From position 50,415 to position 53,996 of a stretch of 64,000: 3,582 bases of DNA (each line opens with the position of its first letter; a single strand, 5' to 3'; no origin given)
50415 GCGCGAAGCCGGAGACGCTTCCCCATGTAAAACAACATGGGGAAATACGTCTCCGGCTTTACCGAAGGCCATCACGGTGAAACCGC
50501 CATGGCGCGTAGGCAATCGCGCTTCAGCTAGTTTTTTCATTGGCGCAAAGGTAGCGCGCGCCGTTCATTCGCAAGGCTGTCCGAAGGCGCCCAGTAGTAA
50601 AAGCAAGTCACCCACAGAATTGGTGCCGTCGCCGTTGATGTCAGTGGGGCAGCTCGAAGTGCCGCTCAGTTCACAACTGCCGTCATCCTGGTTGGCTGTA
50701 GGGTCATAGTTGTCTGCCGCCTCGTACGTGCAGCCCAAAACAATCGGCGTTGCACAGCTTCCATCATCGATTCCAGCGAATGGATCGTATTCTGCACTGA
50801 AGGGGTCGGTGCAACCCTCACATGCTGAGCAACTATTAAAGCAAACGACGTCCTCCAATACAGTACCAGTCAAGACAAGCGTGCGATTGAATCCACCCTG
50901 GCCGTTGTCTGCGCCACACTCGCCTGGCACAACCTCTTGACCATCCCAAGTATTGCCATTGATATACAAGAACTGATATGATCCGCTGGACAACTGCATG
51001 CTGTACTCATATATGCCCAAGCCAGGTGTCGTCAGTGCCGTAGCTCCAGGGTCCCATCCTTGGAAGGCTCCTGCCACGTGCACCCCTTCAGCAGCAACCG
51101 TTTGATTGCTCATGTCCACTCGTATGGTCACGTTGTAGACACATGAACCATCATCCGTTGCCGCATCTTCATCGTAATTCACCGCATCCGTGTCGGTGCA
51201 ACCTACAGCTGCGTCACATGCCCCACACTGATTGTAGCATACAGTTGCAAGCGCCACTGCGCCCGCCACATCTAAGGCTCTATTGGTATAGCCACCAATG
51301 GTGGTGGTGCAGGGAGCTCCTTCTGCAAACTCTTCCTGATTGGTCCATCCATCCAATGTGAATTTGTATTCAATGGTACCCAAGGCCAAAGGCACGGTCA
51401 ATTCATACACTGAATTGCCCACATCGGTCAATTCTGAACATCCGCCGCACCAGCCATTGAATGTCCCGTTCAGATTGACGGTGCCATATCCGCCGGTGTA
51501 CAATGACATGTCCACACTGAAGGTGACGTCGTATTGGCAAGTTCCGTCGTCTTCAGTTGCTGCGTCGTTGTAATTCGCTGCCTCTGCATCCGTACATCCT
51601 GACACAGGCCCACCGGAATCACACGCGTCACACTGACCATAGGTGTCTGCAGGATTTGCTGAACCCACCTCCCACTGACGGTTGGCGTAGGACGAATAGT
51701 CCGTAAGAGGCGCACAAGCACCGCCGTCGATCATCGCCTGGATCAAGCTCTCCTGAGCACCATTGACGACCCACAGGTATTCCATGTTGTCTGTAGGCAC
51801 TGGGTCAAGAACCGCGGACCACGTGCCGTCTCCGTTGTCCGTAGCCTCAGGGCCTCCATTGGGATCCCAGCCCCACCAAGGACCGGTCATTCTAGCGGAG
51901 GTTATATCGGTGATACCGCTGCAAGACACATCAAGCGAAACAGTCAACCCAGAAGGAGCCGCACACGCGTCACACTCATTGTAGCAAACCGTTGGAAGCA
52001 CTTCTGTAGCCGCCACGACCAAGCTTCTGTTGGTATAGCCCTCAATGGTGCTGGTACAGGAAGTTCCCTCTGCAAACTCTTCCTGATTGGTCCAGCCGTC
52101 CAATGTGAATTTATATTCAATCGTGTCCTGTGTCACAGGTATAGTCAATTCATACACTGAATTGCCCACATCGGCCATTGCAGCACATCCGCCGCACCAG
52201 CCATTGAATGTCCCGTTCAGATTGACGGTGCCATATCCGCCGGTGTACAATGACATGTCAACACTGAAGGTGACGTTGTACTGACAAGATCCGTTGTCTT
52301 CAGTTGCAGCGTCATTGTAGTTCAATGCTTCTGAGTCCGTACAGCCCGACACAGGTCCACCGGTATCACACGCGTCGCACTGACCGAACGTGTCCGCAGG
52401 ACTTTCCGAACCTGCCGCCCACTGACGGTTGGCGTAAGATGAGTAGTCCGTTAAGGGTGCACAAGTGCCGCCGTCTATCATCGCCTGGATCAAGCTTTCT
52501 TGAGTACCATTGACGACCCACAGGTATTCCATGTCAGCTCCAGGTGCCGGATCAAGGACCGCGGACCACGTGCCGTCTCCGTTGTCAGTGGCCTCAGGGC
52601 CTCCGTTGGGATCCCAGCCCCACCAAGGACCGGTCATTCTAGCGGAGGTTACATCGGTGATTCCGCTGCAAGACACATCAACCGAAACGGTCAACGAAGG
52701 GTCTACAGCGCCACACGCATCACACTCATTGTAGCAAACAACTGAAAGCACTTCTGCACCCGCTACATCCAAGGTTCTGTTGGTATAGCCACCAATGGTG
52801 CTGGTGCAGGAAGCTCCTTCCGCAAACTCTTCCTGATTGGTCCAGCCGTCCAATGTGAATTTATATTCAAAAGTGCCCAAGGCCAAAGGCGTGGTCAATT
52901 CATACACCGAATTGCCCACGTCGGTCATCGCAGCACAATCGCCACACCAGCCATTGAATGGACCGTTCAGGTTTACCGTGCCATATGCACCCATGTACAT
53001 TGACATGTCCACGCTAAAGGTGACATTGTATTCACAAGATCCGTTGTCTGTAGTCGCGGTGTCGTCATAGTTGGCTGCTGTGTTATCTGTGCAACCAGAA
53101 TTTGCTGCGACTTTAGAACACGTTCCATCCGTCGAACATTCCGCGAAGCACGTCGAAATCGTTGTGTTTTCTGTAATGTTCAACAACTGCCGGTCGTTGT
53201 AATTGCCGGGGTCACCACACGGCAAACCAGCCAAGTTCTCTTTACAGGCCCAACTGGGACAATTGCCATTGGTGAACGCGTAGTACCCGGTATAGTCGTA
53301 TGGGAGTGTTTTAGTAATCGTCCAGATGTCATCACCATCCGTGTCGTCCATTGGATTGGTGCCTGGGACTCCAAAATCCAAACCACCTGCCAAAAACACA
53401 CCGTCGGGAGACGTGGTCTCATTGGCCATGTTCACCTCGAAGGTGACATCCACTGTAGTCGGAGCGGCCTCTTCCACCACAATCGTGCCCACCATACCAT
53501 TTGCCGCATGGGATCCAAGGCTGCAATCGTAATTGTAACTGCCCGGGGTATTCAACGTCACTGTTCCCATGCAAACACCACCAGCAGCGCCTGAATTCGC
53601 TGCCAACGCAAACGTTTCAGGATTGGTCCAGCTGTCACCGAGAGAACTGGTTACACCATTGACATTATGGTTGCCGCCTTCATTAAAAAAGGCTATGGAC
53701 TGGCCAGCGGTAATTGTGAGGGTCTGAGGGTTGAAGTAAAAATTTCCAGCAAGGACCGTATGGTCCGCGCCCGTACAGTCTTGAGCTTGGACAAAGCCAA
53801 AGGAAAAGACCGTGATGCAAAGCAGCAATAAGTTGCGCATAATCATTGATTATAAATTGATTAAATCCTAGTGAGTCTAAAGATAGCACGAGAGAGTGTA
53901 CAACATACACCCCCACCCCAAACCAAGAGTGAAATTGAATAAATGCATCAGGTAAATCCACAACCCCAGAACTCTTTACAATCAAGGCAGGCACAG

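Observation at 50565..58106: Recurrent extreme C-terminal motif: a Cys-bracketed single EF-hand (dockerin-like) tail on large secreted proteins that lack a T9SS CTD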

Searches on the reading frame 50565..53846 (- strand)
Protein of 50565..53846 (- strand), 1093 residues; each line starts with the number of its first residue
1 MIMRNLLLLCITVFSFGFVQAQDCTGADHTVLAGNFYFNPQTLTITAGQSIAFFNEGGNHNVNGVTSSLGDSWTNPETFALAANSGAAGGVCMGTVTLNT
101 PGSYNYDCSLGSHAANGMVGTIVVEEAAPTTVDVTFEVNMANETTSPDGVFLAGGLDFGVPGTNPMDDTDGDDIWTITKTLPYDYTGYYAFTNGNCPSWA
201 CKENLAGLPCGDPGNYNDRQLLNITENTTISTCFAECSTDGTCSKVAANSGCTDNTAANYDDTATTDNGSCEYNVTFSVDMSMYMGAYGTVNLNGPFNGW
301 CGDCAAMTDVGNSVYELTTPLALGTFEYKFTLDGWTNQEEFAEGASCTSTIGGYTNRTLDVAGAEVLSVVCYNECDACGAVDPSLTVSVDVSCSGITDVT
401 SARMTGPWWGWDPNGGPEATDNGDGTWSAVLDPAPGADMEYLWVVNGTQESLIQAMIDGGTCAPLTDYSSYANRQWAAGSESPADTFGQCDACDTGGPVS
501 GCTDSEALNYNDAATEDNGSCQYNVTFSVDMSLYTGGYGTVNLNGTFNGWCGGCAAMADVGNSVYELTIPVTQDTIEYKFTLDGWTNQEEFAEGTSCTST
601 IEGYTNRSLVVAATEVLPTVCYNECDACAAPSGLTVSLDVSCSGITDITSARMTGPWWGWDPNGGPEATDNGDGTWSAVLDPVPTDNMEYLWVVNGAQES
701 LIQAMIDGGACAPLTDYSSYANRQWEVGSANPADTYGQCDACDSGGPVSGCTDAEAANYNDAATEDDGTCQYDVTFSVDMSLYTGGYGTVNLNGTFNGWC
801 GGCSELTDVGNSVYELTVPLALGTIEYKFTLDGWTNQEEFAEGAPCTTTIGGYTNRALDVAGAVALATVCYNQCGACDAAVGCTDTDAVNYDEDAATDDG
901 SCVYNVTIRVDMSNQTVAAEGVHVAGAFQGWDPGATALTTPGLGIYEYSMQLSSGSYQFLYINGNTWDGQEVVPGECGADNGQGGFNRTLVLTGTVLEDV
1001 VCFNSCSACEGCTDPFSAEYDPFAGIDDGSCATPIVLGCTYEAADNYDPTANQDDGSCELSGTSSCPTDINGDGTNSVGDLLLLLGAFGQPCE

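Call 10: search_protein_families(library=ncbifam, proteins=[window:50565-53846:-], max_evalue=1)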
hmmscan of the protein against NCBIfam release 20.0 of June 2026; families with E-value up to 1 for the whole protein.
window:50565-53846:- (1093 aa): 7 families
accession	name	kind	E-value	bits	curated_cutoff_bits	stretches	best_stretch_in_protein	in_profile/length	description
TIGR02656.1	cyanin_plasto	equivalog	1e-07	32.3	87.85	1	34-125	10-99/99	plastocyanin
NF003811.1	PRK05402.1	equivalog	2.4e-06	26.4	741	1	529-590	31-93/619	1,4-alpha-glucan branching protein GlgB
NF008967.0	PRK12313.1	equivalog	5e-05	21.8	577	0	540-588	51-99/633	1,4-alpha-glucan branching protein GlgB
TIGR02375.1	pseudoazurin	equivalog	7.6e-05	22.4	109.85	1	34-128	8-90/116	pseudoazurin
TIGR03095.1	rusti_cyanin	equivalog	0.0031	17.7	146.7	1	97-125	120-148/148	rusticyanin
TIGR04339.1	PQQ_MSMEG_3727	hypoth_equivalog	0.0073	16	75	1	94-131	103-140/151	MSMEG_3727 family PQQ-associated protein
NF040577.1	cas_Cas7fv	equivalog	0.037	13.3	200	0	528-554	4-30/317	type I-Fv CRISPR-associated protein Cas7fv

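Call 11: search_protein_families(library=pfam, proteins=[window:50565-53846:-], max_evalue=1)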
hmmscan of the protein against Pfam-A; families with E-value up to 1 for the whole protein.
window:50565-53846:- (1093 aa): 9 families
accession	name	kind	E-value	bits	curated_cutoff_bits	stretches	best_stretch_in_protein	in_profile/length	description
PF16561.11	AMPK1_CBM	-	4.2e-18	65.8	26.8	4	785-860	9-79/85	Glycogen recognition site of AMP-activated protein kinase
PF02922.24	CBM_48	-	6.9e-16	58.8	22.4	3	789-837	24-74/83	Carbohydrate-binding module 48 (Isoamylase N-terminal domain)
PF22058.2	X25_BaPul_like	-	6.7e-14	52.2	27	3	299-339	17-60/87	Pullulanase X25 domain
PF00127.26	Copper-bind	-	1.7e-09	38.4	21.2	1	32-125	8-99/99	Copper binding proteins, plastocyanin/azurin family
PF23509.1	MSMEG_3727_PQQ-assoc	-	0.0017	18.3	27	1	94-130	104-140/152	MSMEG_3727, PQQ-associated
PF17966.7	Muc_B2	-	0.002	19.1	23.5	1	567-619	34-86/100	Muc B2-like domain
PF16851.10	Stomagen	-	0.023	15.1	27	0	722-742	2-22/50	Stomagen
PF07731.20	Cu-oxidase_2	-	0.14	12.3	20.4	1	96-126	105-135/137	Multicopper oxidase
PF11806.14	Enterochelin_N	-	0.17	13.1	27.1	1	164-197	35-64/120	Enterochelin esterase, N-terminal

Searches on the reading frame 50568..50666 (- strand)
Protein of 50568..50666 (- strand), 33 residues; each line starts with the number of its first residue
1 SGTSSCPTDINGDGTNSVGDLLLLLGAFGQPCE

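Call 31: search_solved_structures(query=A3, max_evalue=10, show_alignments=3)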
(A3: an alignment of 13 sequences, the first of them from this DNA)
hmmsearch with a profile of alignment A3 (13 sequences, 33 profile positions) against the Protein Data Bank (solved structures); distinct sequences matched with E-value up to 10: 35.
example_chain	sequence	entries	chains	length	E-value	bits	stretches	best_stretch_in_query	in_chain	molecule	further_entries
2y3n_B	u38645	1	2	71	2.1e-06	30.8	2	8-29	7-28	CELLULOSOMAL FAMILY-48 PROCESSIVE GLYCOSIDE HYDROLASE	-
1ohz_B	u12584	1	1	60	1.8e-05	27.8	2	8-21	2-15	ENDO-1,4-BETA-XYLANASE Y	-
2ccl_B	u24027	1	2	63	3.5e-05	26.9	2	7-21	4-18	ENDO-1,4-BETA-XYLANASE Y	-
1daq_A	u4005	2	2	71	0.00092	22.3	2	8-21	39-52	ENDOGLUCANASE SS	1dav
2mte_A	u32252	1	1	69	0.0019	21.3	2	8-21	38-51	Cellulose 1,4-beta-cellobiosidase (reducing end) CelS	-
6kg9_A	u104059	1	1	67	0.0051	19.9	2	6-24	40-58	And cellulose-binding endoglucanase family 9 CelL ortholog dockerin domain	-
5nrk_B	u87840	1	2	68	0.0083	19.3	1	7-20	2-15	DocCel5: Type I dockerin repeat domain from A. cellulolyticus family 5 endoglucanase WP_01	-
5nrm_B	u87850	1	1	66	0.012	18.7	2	7-20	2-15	DocCel5: Type I dockerin repeat domain from A. cellulolyticus family 5 endoglucanase WP_01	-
5lxv_B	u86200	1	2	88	0.015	18.4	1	8-24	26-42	Carbohydrate-binding protein WP_009985128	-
3aka_A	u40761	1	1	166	0.031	17.5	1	8-29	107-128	Putative calcium binding protein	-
3akb_A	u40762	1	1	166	0.031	17.4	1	8-29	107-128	Putative calcium binding protein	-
2jnk_A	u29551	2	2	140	0.034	17.3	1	7-21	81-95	Hyalurononglucosaminidase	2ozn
6kge_D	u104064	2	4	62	0.037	17.2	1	6-24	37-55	And cellulose-binding endoglucanase family 9 CelL ortholog dockerin domain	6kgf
6sjx_A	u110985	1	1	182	0.039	17.1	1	3-19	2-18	Iron-regulated protein FrpC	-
6kgc_B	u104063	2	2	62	0.048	16.8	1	6-24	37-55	And cellulose-binding endoglucanase family 9 CelL ortholog dockerin domain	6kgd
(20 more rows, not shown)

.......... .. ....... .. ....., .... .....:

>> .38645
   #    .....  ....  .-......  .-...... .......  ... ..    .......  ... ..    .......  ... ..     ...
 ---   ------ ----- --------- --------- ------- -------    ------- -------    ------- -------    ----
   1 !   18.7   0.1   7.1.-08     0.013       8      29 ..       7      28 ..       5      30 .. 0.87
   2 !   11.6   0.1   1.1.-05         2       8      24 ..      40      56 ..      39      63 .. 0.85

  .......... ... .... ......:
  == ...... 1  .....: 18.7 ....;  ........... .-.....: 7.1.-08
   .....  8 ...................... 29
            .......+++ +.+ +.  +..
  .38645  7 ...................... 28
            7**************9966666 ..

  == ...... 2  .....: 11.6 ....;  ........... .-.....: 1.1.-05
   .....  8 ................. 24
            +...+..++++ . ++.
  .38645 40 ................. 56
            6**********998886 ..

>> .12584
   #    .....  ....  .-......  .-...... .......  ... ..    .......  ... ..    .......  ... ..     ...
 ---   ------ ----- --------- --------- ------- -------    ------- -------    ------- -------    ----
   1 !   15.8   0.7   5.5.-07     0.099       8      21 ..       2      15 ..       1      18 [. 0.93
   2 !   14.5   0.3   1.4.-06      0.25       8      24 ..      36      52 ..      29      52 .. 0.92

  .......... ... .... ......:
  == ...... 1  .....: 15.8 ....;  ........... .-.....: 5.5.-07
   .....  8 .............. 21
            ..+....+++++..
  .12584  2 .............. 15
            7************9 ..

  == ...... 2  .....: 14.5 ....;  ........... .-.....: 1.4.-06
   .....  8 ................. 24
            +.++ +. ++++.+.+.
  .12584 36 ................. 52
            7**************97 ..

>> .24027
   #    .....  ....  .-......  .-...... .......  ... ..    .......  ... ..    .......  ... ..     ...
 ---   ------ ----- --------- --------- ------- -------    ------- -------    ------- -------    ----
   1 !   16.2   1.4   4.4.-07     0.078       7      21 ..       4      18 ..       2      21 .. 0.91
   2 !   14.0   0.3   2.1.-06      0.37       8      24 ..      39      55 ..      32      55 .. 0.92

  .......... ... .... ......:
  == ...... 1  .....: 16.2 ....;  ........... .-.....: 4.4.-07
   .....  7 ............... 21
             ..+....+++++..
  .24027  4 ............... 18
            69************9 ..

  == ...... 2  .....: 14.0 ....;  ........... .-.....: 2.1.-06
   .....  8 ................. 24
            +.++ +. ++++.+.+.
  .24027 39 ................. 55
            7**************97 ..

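Call 32: search_protein_representatives(alignment_id=A3)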
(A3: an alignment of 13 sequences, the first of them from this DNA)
Query: 13 sequences, 33 profile positions. Proteins with E-value up to 0.001 (for the whole library): 17148; up to 1e-10: 1281; up to 1e-30: 0. The best 150 are listed.
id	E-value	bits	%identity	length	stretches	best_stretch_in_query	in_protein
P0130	2.1e-28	114.0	-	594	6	4-29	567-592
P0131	1.9e-26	107.7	-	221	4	1-27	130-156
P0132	2.2e-26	107.5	-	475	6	9-26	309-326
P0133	7.5e-26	105.8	-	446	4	2-32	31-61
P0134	1.9e-25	104.5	-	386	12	5-33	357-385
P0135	3.1e-25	103.9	-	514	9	5-32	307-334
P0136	5.9e-25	103.0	-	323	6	4-32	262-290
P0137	3.4e-24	100.5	-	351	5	4-26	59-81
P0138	2.9e-23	97.6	-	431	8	8-31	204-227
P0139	3.6e-23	97.3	-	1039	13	8-29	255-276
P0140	5.5e-23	96.7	-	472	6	4-25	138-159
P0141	1.6e-22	95.2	-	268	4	6-29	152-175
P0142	2.4e-22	94.6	-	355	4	6-32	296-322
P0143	5.7e-22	93.4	-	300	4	5-26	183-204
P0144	1.1e-21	92.5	-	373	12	8-33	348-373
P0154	1.8e-19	85.4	-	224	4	2-32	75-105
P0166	1.2e-18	82.7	-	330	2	4-30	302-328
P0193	4.1e-17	77.9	-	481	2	3-32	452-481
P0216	3.5e-16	74.9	-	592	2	4-29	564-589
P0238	8.3e-16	73.7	-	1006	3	4-32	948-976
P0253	1.4e-15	72.9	-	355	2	2-33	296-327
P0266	2.0e-15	72.5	-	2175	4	6-33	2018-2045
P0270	2.3e-15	72.3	-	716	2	4-33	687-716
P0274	3.0e-15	71.9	-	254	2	3-29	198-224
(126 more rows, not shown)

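Call 35: search_protein_families(library=ncbifam, proteins=[P0135, P0154, P0266, P0130, P0134, P0166, P0193, P0238, P0270, P0132], max_evalue=0.01)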
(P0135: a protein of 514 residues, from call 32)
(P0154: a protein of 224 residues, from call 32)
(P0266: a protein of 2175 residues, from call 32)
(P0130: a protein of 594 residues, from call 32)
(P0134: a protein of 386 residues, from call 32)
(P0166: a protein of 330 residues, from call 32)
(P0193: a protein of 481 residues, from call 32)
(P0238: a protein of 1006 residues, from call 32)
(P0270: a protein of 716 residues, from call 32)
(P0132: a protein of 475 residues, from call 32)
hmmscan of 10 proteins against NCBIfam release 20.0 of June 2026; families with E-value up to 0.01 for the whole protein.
P0135 (514 aa): 3 families
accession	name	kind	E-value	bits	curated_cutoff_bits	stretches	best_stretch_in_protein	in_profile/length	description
NF038113.1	T9SSA_dep_M36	equivalog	7.9e-08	30.9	885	1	426-508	787-865/869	T9SS-dependent M36 family metallopeptidase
TIGR04183.1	Por_Secre_tail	domain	1e-07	31.8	23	1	436-507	1-67/72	T9SS type A sorting domain-containing protein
NF041540.1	dockerin_GC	domain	3.2e-05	24.2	29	0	122-180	1-67/67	GC-type dockerin domain-anchored protein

P0154 (224 aa): 4 families
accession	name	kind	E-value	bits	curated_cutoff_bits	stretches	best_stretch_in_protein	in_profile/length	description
NF041540.1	dockerin_GC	domain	2.2e-10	40.8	29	2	79-132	1-67/67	GC-type dockerin domain-anchored protein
TIGR04183.1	Por_Secre_tail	domain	8.6e-10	38.5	23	1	152-223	1-71/72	T9SS type A sorting domain-containing protein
NF038113.1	T9SSA_dep_M36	equivalog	3.8e-08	32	885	1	149-222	792-867/869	T9SS-dependent M36 family metallopeptidase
NF052644.1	T9SS_DNase_Rie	equivalog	0.0053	16.1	260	0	175-223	201-250/251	T9SS-dependent surface endonuclease, AS87_RS02955 family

P0266 (2175 aa): 3 families
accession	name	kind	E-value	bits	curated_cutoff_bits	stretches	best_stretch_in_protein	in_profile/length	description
TIGR04183.1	Por_Secre_tail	domain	7.3e-12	45.1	23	1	2092-2174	1-71/72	T9SS type A sorting domain-containing protein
NF041540.1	dockerin_GC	domain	6.4e-08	32.9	29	1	1989-2044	1-67/67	GC-type dockerin domain-anchored protein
NF041940.1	choice_anch_X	domain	0.0004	20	25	1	495-514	5-24/37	choice-of-anchor X domain-containing protein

P0130 (594 aa): 1 family
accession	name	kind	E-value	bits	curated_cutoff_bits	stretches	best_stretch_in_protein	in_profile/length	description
NF041540.1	dockerin_GC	domain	8.3e-15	54.9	29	2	287-341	1-64/67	GC-type dockerin domain-anchored protein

P0134 (386 aa): 1 family
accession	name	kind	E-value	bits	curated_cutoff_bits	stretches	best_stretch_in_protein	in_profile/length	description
NF041540.1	dockerin_GC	domain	4.2e-21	75.1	29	3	336-384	6-67/67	GC-type dockerin domain-anchored protein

P0166 (330 aa): 2 families
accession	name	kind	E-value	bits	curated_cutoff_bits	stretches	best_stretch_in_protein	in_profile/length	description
NF041518.1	choice_anch_Q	domain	6.2e-07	29.6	25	1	214-272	15-58/58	choice-of-anchor Q domain-containing protein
NF041540.1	dockerin_GC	domain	4.9e-06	26.8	29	1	276-327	1-64/67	GC-type dockerin domain-anchored protein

P0193 (481 aa): 2 families
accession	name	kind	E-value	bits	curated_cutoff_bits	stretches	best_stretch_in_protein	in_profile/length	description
NF011716.0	PRK15137.1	equivalog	2.4e-09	37.5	372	1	115-246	115-227/235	deoxyribonuclease I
NF041540.1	dockerin_GC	domain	0.0023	18.3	29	1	427-481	1-67/67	GC-type dockerin domain-anchored protein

P0238 (1006 aa): 1 family
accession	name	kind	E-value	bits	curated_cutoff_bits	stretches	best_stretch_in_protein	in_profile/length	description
NF041540.1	dockerin_GC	domain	0.00096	19.5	29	0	950-1006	1-67/67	GC-type dockerin domain-anchored protein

P0270 (716 aa): 2 families
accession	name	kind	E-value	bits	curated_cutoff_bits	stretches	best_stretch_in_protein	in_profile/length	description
NF038122.1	metallo_LGF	subfamily_domain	6e-12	46.2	80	1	142-326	99-273/274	NF038122 family metalloprotease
NF041540.1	dockerin_GC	domain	1.5e-05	25.3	29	1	661-715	1-67/67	GC-type dockerin domain-anchored protein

P0132 (475 aa): 3 families
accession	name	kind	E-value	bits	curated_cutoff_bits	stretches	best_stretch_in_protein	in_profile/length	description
TIGR03296.1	M6dom_TIGR03296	domain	1.6e-05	24.9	110.8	0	255-278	89-112/286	M6 family metalloprotease domain-containing protein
NF041724.1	phane_AmcA_4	equivalog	0.0028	18.1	40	0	205-213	34-42/52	multiple cyclophane-containing RiPP AmcA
NF012011.0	PRK15467.1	equivalog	0.0076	15.9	258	0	267-333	84-150/159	ethanolamine utilization acetate kinase EutP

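Call 73: list_cluster_members(proteins=[P0130, P0166, P0216, P0253, P0274, P0134, P0193, P0270, P0154, P0266])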
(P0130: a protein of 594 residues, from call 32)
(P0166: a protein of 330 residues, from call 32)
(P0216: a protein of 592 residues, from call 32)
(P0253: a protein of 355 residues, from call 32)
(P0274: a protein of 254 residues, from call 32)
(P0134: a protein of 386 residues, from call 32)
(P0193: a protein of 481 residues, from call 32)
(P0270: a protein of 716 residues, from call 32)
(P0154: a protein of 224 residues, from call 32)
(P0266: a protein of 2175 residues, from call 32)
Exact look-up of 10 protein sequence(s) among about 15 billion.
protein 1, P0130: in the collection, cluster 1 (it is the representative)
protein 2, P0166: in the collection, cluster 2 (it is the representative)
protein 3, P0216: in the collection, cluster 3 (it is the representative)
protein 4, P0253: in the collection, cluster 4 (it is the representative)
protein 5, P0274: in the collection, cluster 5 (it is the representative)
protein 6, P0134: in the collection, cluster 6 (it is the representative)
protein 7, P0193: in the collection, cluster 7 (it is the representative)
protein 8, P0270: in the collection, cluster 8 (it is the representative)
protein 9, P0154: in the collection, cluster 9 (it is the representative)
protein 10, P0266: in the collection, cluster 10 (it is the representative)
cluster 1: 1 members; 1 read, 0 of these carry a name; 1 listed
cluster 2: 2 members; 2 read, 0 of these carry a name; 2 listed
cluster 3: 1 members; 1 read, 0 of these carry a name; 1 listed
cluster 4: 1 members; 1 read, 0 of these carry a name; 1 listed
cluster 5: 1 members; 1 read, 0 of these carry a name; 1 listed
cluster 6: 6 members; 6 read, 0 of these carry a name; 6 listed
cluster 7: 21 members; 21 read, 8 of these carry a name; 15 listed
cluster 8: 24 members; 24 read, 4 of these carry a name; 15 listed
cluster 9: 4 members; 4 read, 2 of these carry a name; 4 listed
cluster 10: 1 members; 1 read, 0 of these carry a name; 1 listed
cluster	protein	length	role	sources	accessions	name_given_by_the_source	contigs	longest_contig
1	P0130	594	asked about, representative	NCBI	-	-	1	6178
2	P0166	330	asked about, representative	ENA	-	-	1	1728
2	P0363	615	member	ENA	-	-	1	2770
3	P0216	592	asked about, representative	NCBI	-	-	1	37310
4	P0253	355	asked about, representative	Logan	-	-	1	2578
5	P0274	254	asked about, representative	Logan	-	-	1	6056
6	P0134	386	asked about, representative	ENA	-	-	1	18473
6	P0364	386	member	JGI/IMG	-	-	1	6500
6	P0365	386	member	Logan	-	-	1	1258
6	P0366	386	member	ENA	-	-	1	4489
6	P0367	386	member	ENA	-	-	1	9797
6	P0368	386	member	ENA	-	-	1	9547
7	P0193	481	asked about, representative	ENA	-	-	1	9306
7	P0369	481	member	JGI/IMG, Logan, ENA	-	hypothetical protein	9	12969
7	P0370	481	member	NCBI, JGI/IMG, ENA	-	hypothetical protein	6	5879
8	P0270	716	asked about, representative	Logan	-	-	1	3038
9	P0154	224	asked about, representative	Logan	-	-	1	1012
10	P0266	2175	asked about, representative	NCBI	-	-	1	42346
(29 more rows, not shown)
